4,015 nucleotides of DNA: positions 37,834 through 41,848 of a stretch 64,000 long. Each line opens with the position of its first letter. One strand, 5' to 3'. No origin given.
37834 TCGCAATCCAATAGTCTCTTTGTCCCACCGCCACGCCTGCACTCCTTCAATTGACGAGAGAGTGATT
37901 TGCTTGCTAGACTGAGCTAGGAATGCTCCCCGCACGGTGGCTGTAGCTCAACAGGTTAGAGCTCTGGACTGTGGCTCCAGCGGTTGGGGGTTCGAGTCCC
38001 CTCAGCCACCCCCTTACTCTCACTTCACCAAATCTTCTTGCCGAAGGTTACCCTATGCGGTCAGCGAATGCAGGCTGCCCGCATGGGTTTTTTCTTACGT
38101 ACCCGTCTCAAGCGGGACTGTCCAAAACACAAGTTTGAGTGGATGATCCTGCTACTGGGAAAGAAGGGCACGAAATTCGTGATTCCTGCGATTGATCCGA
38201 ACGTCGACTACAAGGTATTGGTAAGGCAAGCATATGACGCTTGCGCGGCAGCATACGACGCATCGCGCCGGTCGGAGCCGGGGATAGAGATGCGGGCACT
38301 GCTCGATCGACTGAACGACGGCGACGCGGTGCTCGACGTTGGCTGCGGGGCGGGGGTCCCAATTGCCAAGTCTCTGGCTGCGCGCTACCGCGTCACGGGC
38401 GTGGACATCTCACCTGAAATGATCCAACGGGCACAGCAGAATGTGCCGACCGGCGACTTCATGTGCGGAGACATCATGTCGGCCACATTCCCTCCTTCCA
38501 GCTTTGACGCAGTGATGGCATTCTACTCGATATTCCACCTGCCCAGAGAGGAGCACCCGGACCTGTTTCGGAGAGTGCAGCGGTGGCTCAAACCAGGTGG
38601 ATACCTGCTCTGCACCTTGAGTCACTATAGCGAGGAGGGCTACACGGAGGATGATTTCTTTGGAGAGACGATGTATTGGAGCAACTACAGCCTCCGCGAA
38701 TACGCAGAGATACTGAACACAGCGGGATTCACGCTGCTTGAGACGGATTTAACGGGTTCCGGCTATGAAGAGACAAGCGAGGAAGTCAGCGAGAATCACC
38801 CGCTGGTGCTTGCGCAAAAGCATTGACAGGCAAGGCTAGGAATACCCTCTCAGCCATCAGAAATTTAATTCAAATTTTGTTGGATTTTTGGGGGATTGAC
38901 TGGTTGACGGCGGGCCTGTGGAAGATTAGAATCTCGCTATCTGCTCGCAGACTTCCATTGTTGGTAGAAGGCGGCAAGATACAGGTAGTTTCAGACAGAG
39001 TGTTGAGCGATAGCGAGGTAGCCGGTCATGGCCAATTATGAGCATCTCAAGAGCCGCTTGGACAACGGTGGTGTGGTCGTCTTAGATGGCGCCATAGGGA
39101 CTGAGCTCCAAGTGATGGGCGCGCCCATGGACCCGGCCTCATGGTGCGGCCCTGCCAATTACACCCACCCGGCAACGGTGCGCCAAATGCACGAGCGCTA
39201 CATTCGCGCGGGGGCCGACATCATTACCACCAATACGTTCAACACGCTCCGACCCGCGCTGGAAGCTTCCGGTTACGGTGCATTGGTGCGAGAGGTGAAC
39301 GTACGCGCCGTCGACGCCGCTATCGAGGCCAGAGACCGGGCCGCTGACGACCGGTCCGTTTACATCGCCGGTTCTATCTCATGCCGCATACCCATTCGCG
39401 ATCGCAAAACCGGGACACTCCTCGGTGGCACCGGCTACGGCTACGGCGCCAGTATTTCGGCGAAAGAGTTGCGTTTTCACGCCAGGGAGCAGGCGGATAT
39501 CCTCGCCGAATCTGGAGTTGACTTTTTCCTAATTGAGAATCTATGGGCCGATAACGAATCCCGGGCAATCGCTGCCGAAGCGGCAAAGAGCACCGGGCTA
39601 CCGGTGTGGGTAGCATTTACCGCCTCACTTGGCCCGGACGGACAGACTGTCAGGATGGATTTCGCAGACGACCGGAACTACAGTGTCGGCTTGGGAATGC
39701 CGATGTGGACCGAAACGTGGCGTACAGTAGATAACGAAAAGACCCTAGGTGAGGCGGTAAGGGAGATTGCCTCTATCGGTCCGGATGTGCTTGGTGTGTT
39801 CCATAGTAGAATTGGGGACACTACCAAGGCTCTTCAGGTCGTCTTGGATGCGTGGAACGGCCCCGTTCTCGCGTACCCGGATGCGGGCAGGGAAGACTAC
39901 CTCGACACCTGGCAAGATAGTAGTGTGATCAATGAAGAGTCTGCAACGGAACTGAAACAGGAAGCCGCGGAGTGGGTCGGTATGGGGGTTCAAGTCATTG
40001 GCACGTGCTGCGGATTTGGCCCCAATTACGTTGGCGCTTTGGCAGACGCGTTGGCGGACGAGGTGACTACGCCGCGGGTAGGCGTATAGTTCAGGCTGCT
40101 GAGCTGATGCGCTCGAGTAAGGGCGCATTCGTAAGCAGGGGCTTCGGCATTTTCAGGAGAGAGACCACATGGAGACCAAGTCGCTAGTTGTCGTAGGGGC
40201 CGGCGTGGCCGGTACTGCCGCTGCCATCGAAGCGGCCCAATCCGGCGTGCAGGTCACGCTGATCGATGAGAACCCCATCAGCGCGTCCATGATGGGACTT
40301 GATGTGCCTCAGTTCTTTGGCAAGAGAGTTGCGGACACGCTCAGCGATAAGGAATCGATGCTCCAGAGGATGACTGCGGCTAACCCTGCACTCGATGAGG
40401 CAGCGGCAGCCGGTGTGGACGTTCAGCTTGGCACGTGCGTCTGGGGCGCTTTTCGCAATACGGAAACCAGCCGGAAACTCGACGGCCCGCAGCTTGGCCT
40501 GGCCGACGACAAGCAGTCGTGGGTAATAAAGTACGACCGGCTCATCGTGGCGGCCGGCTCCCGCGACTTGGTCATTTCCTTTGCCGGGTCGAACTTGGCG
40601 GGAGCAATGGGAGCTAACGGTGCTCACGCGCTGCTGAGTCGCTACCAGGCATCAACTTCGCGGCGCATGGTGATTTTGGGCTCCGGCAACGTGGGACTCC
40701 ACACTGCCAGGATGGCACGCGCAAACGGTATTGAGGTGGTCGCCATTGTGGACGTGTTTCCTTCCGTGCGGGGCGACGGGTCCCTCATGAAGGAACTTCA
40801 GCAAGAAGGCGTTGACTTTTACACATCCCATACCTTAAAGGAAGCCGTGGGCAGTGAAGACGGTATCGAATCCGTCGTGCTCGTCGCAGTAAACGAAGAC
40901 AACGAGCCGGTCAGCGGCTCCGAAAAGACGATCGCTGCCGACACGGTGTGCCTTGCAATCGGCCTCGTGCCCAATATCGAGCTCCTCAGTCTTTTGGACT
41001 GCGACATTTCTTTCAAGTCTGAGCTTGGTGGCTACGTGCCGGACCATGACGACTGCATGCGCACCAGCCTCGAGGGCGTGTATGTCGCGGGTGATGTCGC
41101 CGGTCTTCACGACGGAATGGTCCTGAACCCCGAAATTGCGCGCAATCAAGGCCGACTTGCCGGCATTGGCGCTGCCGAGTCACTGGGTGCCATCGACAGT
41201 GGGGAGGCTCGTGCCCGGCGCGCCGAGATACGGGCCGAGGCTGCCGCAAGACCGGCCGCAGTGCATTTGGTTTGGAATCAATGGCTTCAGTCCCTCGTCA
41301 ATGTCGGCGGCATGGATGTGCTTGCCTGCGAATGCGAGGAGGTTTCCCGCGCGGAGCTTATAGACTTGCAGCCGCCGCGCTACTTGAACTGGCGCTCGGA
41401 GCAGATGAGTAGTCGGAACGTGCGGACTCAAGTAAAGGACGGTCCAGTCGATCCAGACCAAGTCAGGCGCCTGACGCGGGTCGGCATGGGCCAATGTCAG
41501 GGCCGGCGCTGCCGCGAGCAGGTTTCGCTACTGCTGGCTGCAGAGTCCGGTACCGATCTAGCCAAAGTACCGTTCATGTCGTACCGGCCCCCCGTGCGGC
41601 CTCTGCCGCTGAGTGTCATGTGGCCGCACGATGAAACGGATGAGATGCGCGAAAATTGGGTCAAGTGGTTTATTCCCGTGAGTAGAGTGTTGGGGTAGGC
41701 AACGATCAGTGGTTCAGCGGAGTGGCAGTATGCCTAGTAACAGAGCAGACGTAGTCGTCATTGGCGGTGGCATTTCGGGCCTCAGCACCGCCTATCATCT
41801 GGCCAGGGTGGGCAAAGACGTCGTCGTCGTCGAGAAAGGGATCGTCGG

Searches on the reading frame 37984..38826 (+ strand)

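Call 70: search_protein_families(library=pfam, proteins=[window:37984-38826:+], max_evalue=0.0001)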
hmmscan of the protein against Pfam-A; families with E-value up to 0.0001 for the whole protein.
window:37984-38826:+ (280 aa): 9 families
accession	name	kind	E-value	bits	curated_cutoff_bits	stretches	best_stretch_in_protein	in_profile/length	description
PF13649.12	Methyltransf_25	-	9.2e-24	84.4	27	1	116-206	1-97/97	Methyltransferase domain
PF08241.18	Methyltransf_11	-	1.6e-22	80.4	21.2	1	117-210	1-95/95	Methyltransferase domain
PF13489.12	Methyltransf_23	-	8.2e-19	68.3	27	1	104-253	14-163/164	Methyltransferase domain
PF08242.18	Methyltransf_12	-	1e-13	52.2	30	1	117-208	1-98/98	Methyltransferase domain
PF13847.12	Methyltransf_31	-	1.4e-13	51.2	27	1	111-235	2-128/145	Methyltransferase domain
PF02353.26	CMAS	-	2.3e-09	37.4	27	1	109-265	59-226/273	Mycolic acid cyclopropane synthetase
PF01209.24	Ubie_methyltran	-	3e-08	33.7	20.1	1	111-211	46-152/233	ubiE/COQ5 methyltransferase family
PF06325.19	PrmA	-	1.6e-05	25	22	1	105-156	154-206/296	Ribosomal protein L11 methyltransferase (PrmA)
PF05175.20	MTS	-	6.6e-05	23.1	23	0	104-208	21-136/170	Methyltransferase small domain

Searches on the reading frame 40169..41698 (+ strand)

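Call 71: search_protein_families(library=pfam, proteins=[window:40169-41698:+], max_evalue=0.0001)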
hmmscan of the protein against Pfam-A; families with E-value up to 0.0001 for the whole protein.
window:40169-41698:+ (509 aa): 13 families
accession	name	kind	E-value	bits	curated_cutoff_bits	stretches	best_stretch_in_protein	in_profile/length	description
PF07992.20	Pyr_redox_2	-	8.1e-35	121.1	26.1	1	5-315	2-278/291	Pyridine nucleotide-disulphide oxidoreductase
PF00070.33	Pyr_redox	-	2.4e-12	47.6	22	1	166-238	1-79/82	Pyridine nucleotide-disulphide oxidoreductase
PF01262.27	AlaDh_PNT_C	-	4.4e-08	33.2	23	1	5-57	30-78/214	Alanine dehydrogenase/PNT, C-terminal domain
PF01266.30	DAO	-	4.8e-08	33.4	27.9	1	6-37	2-33/353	FAD dependent oxidoreductase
PF13738.12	Pyr_redox_3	-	3e-07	30.4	30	0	7-41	1-36/305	Pyridine nucleotide-disulphide oxidoreductase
PF01134.28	GIDA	-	6.7e-07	29.1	22.1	1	6-35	2-31/391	Glucose inhibited division protein A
PF17806.6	SO_alpha_A3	-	1.2e-06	29.2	23.1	1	413-484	12-83/87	Sarcosine oxidase A3 domain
PF12831.13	FAD_oxidored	-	2.7e-06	27.4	27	1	6-36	2-32/416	FAD dependent oxidoreductase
PF13450.12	NAD_binding_8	-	5.9e-06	26.9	21.9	0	8-36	1-29/68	NAD(P)-binding Rossmann-like domain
PF04324.20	Fer2_BFD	-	7e-06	26.7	26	0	414-457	9-49/50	BFD-like [2Fe-2S] binding domain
PF00890.30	FAD_binding_2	-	1.1e-05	25.3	20.4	1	6-36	2-32/414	FAD binding domain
PF02737.24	3HCDH_N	-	2.9e-05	24.5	22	0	7-85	3-81/180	3-hydroxyacyl-CoA dehydrogenase, NAD binding domain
PF02826.25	2-Hacid_dh_C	-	4.1e-05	23.5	25.1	0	161-193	33-65/178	D-isomer specific 2-hydroxyacid dehydrogenase, NAD binding domain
